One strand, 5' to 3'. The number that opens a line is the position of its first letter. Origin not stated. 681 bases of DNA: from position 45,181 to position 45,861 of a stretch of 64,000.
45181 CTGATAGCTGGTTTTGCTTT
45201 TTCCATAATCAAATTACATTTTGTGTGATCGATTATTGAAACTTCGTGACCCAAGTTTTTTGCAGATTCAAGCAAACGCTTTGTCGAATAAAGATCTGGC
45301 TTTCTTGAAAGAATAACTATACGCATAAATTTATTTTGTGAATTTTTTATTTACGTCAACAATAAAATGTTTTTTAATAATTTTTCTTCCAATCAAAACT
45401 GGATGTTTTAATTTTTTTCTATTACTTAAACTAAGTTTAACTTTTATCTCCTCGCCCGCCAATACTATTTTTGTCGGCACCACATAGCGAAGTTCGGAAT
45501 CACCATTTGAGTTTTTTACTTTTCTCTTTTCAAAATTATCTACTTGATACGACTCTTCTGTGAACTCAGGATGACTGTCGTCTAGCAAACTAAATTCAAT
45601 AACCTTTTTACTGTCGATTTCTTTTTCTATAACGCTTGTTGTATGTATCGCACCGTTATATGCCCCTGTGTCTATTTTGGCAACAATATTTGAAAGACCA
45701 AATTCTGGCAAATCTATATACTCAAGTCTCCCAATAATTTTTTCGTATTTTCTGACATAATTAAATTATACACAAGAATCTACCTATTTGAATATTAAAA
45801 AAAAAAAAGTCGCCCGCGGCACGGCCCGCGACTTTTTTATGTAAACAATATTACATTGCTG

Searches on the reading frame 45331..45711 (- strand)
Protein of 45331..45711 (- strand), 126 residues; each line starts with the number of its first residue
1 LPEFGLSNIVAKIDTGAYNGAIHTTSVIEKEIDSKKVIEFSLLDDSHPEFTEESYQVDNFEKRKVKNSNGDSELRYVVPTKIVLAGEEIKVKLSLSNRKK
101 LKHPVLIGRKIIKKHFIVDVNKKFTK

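Call 27: search_protein_families(library=pfam, max_evalue=0.001, proteins=[window:45331-45711:-])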
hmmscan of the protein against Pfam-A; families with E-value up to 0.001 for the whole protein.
window:45331-45711:- (126 aa): 1 family
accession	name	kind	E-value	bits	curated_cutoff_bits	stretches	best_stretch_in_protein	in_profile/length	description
PF05618.17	Zn_protease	-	8.4e-19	68.3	27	1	8-125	16-134/138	Putative ATP-dependent zinc protease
